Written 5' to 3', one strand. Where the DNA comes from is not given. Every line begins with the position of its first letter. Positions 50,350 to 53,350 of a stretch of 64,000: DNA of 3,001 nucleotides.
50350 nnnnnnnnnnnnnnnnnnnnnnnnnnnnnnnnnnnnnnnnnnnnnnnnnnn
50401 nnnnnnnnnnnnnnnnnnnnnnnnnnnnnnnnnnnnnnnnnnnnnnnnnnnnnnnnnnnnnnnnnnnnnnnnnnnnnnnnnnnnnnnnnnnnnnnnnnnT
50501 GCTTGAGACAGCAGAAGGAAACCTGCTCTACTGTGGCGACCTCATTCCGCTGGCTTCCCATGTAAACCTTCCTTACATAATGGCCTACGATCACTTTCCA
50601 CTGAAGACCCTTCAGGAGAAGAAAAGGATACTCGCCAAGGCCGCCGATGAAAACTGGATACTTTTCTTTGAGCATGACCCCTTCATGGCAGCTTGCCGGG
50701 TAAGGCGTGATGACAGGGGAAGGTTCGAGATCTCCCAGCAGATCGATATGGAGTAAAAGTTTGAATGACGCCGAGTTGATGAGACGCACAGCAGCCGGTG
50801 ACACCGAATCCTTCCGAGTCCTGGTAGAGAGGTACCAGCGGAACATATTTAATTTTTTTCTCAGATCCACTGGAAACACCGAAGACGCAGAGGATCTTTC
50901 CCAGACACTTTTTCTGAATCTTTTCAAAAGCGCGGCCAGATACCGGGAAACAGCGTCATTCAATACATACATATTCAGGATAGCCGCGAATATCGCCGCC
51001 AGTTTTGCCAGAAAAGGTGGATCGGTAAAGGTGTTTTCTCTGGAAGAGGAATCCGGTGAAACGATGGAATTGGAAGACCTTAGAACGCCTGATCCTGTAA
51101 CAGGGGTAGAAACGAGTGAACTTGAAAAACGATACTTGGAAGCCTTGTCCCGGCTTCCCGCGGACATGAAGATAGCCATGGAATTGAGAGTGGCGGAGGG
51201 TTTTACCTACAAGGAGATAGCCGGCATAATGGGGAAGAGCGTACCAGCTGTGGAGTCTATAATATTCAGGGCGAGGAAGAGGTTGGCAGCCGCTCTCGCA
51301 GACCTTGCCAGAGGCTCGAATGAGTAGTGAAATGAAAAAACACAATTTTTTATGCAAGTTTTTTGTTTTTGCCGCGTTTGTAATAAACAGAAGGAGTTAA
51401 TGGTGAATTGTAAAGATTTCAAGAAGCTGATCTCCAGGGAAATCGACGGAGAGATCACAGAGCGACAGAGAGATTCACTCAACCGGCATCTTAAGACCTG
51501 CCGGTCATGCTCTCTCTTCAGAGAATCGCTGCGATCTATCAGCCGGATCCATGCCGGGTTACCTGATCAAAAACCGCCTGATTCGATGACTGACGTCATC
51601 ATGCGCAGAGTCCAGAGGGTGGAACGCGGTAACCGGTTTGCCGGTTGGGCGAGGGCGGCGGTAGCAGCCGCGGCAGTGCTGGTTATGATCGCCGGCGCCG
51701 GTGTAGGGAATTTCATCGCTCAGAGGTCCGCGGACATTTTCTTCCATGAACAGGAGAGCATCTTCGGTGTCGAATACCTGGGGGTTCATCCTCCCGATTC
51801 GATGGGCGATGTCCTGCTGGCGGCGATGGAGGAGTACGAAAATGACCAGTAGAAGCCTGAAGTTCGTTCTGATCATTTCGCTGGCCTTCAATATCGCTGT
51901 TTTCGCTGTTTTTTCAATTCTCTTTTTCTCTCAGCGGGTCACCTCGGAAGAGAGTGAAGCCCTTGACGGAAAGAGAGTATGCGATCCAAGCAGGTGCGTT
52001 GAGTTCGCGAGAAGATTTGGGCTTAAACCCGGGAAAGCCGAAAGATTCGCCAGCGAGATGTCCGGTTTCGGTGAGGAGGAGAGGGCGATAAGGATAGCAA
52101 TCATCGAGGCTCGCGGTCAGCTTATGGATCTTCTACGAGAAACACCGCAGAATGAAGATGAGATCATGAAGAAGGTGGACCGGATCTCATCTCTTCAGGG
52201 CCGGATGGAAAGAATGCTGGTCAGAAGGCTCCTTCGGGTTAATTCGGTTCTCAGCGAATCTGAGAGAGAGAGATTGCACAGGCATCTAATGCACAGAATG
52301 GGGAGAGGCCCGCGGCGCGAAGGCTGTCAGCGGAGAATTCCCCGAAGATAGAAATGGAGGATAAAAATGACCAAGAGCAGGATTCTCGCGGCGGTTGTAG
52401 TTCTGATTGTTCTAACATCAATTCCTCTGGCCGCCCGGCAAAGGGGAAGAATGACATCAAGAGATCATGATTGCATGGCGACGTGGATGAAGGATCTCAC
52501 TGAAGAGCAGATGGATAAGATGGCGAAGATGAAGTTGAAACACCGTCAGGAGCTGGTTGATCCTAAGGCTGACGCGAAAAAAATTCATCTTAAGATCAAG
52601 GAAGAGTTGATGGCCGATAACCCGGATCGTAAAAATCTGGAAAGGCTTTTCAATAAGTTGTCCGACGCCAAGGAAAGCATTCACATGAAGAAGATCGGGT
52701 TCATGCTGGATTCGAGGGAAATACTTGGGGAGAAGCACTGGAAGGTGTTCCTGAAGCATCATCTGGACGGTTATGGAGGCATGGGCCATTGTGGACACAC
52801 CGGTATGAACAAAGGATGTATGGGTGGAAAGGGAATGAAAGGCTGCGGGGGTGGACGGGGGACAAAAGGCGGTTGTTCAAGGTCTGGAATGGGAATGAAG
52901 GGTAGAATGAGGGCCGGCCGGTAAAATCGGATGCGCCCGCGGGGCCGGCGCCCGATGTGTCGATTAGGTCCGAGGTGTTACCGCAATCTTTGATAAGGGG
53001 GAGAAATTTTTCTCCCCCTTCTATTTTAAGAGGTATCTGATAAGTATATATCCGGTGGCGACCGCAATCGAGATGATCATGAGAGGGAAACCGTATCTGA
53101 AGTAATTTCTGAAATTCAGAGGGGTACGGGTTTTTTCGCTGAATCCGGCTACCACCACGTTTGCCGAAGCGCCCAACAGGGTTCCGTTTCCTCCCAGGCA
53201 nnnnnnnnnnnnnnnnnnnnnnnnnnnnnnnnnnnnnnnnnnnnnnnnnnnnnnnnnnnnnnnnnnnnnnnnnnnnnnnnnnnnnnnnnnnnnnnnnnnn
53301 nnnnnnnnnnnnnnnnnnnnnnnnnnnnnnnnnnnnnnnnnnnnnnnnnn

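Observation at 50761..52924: ECF sigma, zf-HC2 anti-sigma and two CpxP/ZraP/CnrX-like periplasmic proteins, one with a Cys/Met/His-rich tail: candidate envelope metal-sensing module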

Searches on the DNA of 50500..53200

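Call 77: search_rna_families(source=window, start=50500, end=53200, threshold=evalue, max_evalue=1)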
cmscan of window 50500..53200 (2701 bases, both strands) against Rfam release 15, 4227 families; matches with E-value up to 1: 0.
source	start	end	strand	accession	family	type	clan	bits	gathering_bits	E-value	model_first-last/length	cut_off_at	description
